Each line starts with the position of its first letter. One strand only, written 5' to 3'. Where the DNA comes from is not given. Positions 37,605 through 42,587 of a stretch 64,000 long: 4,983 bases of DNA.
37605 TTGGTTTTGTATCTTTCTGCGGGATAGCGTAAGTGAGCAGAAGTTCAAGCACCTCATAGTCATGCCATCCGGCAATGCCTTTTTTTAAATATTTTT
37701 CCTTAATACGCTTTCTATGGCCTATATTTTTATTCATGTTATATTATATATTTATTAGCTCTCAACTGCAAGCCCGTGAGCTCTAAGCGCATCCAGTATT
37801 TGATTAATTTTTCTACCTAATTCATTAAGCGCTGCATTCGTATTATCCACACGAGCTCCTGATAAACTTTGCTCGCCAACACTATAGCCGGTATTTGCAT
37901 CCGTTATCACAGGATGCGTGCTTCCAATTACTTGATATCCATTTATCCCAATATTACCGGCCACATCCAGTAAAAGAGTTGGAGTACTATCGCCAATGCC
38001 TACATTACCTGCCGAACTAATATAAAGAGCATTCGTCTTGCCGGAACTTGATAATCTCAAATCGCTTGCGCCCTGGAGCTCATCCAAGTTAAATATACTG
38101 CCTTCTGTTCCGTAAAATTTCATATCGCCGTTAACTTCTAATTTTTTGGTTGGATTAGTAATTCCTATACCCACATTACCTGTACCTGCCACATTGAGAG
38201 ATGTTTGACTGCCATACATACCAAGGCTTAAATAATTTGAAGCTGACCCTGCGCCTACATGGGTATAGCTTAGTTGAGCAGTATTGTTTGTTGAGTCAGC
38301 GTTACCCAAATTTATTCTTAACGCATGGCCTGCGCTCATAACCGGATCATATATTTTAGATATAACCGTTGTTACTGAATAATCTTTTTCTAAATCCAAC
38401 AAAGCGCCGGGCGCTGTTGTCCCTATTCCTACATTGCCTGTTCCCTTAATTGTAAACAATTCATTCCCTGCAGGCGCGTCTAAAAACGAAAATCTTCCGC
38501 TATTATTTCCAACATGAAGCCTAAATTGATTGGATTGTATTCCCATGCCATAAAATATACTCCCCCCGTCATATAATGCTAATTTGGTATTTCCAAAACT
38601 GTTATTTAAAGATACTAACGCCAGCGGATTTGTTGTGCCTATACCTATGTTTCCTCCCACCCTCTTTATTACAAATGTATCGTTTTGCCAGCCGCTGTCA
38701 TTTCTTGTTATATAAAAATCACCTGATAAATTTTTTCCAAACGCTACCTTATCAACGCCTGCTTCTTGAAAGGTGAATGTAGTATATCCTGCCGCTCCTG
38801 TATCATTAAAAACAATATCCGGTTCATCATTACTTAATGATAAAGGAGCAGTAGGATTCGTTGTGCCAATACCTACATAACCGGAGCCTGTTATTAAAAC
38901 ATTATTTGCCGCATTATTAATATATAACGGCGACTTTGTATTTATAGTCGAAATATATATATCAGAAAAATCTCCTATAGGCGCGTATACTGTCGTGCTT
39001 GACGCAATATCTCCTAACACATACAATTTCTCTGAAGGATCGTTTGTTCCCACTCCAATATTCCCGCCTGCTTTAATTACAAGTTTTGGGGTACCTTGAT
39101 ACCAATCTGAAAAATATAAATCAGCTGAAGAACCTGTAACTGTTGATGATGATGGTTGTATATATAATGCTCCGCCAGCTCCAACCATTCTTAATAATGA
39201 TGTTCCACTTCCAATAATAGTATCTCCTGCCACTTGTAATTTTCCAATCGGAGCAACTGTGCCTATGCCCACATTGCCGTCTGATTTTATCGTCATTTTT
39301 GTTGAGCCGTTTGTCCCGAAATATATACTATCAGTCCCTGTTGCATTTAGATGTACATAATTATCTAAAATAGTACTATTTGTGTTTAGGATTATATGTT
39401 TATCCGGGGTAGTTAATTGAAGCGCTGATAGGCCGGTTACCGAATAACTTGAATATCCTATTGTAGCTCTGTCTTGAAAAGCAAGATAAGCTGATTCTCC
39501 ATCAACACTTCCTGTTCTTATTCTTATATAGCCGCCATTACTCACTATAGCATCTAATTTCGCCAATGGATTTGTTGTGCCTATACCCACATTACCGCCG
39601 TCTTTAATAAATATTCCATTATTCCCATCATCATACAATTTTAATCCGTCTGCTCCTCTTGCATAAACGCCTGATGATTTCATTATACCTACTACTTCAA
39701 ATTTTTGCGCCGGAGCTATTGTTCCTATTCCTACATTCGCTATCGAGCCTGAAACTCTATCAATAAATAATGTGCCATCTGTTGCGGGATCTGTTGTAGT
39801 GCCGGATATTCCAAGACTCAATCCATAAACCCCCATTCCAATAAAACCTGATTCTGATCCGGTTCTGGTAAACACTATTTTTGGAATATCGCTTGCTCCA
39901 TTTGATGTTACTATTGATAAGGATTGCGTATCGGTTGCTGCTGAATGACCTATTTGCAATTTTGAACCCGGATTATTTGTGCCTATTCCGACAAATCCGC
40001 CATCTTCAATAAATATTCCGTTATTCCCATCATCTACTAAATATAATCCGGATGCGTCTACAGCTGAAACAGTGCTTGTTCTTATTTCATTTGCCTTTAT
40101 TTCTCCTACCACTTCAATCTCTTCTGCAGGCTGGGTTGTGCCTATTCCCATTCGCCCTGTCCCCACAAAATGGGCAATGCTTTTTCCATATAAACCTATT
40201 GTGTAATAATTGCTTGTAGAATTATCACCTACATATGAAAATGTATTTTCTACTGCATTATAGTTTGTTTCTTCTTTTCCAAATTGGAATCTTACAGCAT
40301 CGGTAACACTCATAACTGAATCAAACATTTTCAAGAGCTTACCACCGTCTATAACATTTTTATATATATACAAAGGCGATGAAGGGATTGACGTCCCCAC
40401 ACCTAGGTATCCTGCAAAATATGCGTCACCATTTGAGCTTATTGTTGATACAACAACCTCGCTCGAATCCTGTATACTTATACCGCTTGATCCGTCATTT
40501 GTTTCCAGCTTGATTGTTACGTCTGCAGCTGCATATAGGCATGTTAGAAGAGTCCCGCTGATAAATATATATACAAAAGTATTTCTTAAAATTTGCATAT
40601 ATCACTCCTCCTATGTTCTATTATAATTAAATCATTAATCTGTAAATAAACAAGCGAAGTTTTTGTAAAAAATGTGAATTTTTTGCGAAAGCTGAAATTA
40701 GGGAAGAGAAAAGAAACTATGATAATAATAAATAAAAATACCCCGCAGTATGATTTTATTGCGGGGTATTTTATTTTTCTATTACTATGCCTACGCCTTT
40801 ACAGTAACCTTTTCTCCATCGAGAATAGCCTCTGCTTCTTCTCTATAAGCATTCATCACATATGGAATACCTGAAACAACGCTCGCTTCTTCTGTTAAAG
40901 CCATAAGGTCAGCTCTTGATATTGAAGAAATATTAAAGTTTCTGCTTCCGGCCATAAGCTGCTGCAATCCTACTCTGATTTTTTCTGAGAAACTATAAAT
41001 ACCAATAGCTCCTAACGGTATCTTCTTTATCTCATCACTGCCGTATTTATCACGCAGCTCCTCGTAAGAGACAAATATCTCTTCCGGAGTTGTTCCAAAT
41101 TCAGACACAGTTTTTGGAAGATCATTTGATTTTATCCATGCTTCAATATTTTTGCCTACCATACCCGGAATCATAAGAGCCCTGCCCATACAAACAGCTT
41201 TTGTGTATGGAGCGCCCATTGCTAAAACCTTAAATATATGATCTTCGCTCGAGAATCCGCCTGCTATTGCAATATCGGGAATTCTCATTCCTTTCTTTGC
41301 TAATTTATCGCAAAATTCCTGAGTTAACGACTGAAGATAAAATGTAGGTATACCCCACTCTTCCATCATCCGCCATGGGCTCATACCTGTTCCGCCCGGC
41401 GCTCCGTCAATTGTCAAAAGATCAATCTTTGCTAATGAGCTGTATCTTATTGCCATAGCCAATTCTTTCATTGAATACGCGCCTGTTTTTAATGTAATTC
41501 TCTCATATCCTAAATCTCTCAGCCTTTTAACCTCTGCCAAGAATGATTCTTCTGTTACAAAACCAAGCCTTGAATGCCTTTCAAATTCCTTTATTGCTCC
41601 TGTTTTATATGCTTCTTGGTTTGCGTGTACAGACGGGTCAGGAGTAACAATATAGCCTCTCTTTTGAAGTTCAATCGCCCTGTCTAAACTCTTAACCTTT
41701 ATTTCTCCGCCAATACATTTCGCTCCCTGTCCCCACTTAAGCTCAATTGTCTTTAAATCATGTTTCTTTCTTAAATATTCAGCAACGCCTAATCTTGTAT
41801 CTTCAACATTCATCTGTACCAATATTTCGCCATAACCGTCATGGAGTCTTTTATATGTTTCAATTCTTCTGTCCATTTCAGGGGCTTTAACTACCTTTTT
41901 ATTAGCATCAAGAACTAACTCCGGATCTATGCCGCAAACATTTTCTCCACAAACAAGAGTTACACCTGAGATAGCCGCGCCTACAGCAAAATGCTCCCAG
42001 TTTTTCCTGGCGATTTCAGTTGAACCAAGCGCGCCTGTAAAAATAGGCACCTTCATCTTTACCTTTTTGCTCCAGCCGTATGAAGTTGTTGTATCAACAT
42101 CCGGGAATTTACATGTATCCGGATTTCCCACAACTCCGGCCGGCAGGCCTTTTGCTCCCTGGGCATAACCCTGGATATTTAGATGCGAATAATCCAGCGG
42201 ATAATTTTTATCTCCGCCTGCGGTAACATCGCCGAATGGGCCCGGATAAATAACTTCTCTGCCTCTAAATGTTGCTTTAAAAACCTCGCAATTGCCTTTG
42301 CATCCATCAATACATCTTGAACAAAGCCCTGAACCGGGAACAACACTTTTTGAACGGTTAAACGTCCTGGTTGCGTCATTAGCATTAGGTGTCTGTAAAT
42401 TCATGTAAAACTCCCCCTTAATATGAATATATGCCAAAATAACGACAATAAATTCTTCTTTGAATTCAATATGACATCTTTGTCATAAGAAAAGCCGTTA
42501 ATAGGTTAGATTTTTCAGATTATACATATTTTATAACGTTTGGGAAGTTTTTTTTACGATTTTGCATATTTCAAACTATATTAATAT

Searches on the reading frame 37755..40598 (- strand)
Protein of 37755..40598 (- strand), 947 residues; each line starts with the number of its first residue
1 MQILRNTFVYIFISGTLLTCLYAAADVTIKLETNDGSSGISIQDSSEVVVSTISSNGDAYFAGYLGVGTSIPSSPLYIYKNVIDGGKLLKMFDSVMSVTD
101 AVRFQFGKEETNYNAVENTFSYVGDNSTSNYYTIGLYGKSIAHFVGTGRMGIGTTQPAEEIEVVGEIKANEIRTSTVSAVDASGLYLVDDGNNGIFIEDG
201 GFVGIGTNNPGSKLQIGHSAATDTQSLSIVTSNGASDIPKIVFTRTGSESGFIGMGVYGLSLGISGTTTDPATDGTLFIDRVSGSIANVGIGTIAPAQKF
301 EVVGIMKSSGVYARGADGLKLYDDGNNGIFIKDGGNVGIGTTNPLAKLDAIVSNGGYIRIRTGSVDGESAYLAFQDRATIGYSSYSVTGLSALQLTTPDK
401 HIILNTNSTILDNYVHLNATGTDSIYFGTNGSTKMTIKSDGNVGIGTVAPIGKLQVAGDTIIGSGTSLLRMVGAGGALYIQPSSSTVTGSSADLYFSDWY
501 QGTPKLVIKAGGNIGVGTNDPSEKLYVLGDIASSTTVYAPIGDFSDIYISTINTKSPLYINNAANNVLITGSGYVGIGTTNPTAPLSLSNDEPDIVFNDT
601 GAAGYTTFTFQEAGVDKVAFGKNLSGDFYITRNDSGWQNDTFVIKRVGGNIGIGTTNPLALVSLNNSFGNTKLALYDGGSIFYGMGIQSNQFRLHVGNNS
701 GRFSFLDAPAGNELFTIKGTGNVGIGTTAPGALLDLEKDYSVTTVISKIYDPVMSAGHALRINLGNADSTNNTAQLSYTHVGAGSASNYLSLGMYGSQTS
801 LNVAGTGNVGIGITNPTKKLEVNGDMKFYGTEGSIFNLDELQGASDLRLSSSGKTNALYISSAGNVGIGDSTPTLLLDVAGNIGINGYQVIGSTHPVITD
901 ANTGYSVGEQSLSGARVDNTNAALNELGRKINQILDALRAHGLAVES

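Call 8: search_protein_families(library=pfam, proteins=[window:37755-40598:-], max_evalue=0.01)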
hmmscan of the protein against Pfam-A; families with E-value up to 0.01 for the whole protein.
window:37755-40598:- (947 aa): 0 families

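Call 12: find_encoding_contigs(protein=window:37755-40598:-, flank=3000, max_places=8)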
Protein window:37755-40598:- (947 aa): no gene with exactly this product is on record in the collection.

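Call 17: find_homologous_proteins(query=window:37755-40598:-, max_evalue=0.00001)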
Query window:37755-40598:- (947 aa): 1387 proteins with E <= 0.00001 among 8000 candidates; the best 120 are listed.
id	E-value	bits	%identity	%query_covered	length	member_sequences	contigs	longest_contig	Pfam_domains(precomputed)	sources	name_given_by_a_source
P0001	0.0e+0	2040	100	100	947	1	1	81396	-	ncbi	ncbi:MAG: hypothetical protein ABH857_02205 [Elusimicrobiota bacterium]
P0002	2.7e-237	808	53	48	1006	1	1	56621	PF13884.12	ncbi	ncbi:MAG: tail fiber domain-containing protein, partial [Elusimicrobiota bacterium]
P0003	4.8e-109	384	28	46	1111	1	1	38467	PF13884.12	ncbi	ncbi:MAG: tail fiber domain-containing protein, partial [Elusimicrobiota bacterium]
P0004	4.1e-108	381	39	40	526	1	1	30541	-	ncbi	ncbi:MAG: hypothetical protein ABH857_05615, partial [Elusimicrobiota bacterium]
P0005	1.6e-96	343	31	63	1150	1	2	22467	-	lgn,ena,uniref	uniref:Putative tail protein n=1 Tax=viral metagenome TaxID=1070528 RepID=A0A6M3LW88_9ZZZZ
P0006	3.6e-92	328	39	38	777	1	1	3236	-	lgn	-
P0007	3.5e-75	272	32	85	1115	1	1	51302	PF13884.12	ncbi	ncbi:MAG: tail fiber domain-containing protein, partial [Elusimicrobiota bacterium]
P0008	2.6e-56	209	29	43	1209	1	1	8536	-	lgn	-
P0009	8.9e-55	204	27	62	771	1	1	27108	-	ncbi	ncbi:MAG: hypothetical protein ABH857_05225 [Elusimicrobiota bacterium]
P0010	1.9e-54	203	25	81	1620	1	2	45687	-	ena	-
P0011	2.3e-47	180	27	59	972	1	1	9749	PF19417.5,PF08498.16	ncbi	-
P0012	3.9e-45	173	31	39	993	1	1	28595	PF13884.12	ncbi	ncbi:MAG: tail fiber domain-containing protein [Elusimicrobiota bacterium]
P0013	1.4e-44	171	27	87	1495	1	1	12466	PF13884.12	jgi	jgi:hypothetical protein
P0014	6.4e-43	165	26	78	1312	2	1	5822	-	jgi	-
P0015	3.0e-42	163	26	78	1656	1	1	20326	PF13884.12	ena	-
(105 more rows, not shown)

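Call 19: find_encoding_contigs(protein=P0009, flank=10000, max_places=4)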
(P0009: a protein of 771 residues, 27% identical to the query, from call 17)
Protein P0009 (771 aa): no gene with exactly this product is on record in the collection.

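Call 20: find_encoding_contigs(protein=P0004, flank=10000, max_places=4)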
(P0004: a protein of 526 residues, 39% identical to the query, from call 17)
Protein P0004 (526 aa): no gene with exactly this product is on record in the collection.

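Call 30: find_encoding_contigs(protein=P0006, flank=5000, max_places=4)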
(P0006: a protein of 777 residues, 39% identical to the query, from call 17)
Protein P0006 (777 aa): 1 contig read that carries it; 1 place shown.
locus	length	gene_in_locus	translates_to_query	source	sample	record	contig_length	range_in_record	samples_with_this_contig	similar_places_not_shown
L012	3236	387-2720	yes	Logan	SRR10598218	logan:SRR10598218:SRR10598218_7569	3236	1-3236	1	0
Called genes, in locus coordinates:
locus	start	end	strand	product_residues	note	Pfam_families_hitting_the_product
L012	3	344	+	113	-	?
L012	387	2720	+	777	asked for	-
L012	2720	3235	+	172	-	?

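Call 31: find_encoding_contigs(protein=P0005, flank=5000, max_places=4)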
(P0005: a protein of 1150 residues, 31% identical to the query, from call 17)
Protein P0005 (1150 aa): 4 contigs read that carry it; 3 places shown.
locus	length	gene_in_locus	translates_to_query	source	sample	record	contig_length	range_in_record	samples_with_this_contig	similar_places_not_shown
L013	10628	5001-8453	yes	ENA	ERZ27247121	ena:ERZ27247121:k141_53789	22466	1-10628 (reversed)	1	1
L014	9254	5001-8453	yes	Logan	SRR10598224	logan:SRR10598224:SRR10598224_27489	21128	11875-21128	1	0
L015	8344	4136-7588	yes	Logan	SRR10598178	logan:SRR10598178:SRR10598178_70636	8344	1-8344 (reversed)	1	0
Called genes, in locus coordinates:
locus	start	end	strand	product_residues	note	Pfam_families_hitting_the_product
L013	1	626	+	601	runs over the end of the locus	-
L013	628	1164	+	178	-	-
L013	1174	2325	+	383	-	-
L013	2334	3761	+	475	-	-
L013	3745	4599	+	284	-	PF13349:DUF4097 (faint)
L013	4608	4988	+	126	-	-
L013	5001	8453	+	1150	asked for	-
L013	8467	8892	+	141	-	PF13539:Peptidase_M15_4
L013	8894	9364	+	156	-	-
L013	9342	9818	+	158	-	-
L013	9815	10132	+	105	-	-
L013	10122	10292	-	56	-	-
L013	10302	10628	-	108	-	?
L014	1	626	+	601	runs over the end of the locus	-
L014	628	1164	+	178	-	-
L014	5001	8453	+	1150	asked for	-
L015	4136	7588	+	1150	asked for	-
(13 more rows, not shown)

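Call 47: search_protein_families(library=ncbifam, proteins=[window:37755-40598:-], max_evalue=0.01)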
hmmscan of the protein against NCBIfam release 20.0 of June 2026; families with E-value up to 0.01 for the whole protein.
window:37755-40598:- (947 aa): 0 families

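Call 69: search_solved_structures(query=window:37755-40598:-, max_evalue=0.1)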
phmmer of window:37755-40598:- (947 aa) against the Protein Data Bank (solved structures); distinct sequences matched with E-value up to 0.1: 3.
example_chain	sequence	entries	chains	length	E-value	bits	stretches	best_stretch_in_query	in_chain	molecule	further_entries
8ond_A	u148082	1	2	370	1.8e-06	29.7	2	319-534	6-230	bd2133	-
8oml_A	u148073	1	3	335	0.0081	17.5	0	767-831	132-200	Cell wall surface anchor family protein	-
8ojn_C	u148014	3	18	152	0.024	16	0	424-512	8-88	Cell wall surface anchor family protein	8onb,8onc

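Call 83: search_protein_families(library=phrogs, proteins=[window:37755-40598:-], max_evalue=0.001)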
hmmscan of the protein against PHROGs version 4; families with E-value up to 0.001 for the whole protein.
window:37755-40598:- (947 aa): 4 families
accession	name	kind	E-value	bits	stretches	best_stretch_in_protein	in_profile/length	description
phrog_9942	-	tail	7.8e-33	114.6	3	308-494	159-322/1178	tail fiber protein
phrog_18345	-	tail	1.9e-14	53.9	2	333-597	345-608/956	tail fiber protein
phrog_28668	-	unknown function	2.1e-08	35.2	0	428-466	17-55/153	-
phrog_3269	-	tail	6.8e-06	26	0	860-909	22-71/689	tail protein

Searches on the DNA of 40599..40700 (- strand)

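Call 85: search_dna_similar(query=window:40599-40700:-, collection=plasmids, mode=distant, max_evalue=1, max_rows=10)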
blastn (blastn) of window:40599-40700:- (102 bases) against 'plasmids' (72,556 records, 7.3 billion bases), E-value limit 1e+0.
Records with a match: 6; places in all: 6; records where one place covers at least 80% of the query: 0.
Best place of each record, by identity: >=99% 1; 90-95% 4; 80-90% 1.
By first word of the organism name: Borrelia 2; Bacillus 1; Clostridioides 1; Staphylococcus 1; Fusobacteria 1.
By predicted mobility (MOB-suite, as given by PLSDB): non-mobilizable 5; mobilizable 1.
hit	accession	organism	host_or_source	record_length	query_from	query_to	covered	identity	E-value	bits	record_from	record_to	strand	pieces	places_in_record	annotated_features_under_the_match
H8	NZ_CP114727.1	Borrelia miyamotoi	Ixodes ricinus,Ixodes ricinus larvae ...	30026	11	41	30%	90.3%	8e-1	40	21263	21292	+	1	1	none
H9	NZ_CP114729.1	Borrelia miyamotoi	Ixodes ricinus,Ixodes ricinus larvae ...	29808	11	41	30%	90.3%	8e-1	40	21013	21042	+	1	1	none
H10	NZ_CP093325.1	Bacillus sp. N5-665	whole organism,peat soil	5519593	18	49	31%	87.5%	2e-1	41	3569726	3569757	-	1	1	none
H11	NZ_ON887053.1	Clostridioides difficile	-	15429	28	55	27%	92.9%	8e-1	39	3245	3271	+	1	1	none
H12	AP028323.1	Staphylococcus epidermidis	-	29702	56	82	26%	92.6%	2e-1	41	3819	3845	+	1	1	none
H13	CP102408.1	Fusobacteria bacterium ZRK30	pure culture,cold seep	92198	20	41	22%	100.0%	2e-1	41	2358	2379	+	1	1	transporter substrate-binding domain-containing protein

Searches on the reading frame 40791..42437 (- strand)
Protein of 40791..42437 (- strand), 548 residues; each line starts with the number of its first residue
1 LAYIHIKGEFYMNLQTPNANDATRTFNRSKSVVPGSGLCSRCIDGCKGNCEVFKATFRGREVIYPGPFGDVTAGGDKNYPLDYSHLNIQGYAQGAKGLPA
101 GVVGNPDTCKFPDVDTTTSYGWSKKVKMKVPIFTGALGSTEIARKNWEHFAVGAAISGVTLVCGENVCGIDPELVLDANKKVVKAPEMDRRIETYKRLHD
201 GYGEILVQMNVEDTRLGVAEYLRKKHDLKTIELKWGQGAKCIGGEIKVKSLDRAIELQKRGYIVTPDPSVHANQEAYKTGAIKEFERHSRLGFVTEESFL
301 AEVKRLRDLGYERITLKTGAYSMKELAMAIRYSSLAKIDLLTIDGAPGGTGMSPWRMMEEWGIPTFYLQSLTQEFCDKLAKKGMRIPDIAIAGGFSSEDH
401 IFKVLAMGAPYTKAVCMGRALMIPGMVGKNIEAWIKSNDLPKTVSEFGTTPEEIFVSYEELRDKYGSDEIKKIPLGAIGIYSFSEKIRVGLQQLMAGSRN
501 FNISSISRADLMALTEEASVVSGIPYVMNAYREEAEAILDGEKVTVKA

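Call 8: search_protein_families(library=pfam, proteins=[window:40791-42437:-], max_evalue=0.01)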
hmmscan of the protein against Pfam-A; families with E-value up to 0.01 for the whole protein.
window:40791-42437:- (548 aa): 1 family
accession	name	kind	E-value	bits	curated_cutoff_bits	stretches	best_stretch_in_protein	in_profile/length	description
PF01645.23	Glu_synthase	-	2.4e-15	57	20.4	1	295-423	187-309/369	Conserved region in glutamate synthase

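Call 36: find_homologous_proteins(query=window:40791-42437:-, max_evalue=1e-30)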
Query window:40791-42437:- (548 aa): 8000 proteins with E <= 1e-30 among 8000 candidates; the best 120 are listed.
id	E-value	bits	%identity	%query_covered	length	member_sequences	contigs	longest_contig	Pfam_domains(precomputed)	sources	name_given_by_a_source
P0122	0.0e+0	1229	100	98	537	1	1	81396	PF01645.24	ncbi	ncbi:MAG: FMN-binding glutamate synthase family protein [Elusimicrobiota bacterium]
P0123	0.0e+0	1061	85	97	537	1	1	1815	PF01645.24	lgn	-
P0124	0.0e+0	1057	85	97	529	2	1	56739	PF01645.24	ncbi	ncbi:MAG: FMN-binding glutamate synthase family protein [Candidatus Omnitrophota bacterium]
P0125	0.0e+0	1053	84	97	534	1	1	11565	PF01645.24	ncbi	ncbi:FMN-binding glutamate synthase family protein [bacterium]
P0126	0.0e+0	1052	85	97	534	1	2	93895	PF01645.24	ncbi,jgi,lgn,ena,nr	ncbi:MAG: FMN-binding glutamate synthase family protein [Candidatus Omnitrophota bacterium]|nr:FMN-b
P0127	0.0e+0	1050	84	97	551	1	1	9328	PF01645.24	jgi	jgi:glutamate synthase domain-containing protein 2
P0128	0.0e+0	1049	84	97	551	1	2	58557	PF01645.24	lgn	-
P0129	0.0e+0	1048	83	98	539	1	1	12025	PF01645.24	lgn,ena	-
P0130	0.0e+0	1046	83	98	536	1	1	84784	PF01645.24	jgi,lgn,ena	-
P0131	0.0e+0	1045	84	96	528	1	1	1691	PF01645.24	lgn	-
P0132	0.0e+0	1043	84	96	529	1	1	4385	PF01645.24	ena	-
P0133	0.0e+0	1043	84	97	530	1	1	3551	PF01645.24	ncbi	-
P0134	0.0e+0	1043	84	97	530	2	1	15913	PF01645.24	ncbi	-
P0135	0.0e+0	1041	84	97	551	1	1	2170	PF01645.24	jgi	-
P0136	0.0e+0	1041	84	97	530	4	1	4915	PF01645.24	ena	-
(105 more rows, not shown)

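Call 64: find_encoding_contigs(protein=P0128, flank=6000, max_places=3)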
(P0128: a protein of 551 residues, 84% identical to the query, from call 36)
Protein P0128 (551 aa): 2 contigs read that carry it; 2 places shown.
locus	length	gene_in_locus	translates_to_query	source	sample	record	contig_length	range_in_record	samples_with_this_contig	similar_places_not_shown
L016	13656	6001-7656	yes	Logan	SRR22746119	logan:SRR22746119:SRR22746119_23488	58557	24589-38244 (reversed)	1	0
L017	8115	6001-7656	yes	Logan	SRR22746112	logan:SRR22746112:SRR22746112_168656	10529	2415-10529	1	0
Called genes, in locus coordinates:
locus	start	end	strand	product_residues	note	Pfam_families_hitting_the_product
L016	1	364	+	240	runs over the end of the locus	PF01138:RNase_PH, PF03725:RNase_PH_C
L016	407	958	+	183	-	-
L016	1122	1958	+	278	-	PF00175:NAD_binding_1, PF10418:DHODB_Fe-S_bind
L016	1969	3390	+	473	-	PF14691:Fer4_20, PF01494:FAD_binding_3 (weak), PF07992:Pyr_redox_2, PF12831:FAD_oxidored (weak), PF13450:NAD_binding_8 (weak), PF13738:Pyr_redox_3 (faint), PF00070:Pyr_redox (weak)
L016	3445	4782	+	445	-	PF02812:ELFV_dehydrog_N, PF00208:ELFV_dehydrog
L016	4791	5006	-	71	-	-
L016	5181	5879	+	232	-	PF01590:GAF, PF13185:GAF_2, PF13492:GAF_3, PF03861:ANTAR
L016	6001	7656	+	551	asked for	PF01645:Glu_synthase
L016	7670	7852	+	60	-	-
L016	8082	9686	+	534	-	PF06418:CTP_synth_N, PF00117:GATase, PF07722:Peptidase_C26 (faint)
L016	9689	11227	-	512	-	PF12728:HTH_17 (weak), PF03951:Gln-synt_N, PF00120:Gln-synt_C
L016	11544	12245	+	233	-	PF01590:GAF, PF13185:GAF_2, PF13492:GAF_3, PF03861:ANTAR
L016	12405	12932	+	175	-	PF04542:Sigma70_r2 (faint)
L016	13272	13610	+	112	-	PF00543:P-II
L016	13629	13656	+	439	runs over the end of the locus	PF00909:Ammonium_transp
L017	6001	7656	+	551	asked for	PF01645:Glu_synthase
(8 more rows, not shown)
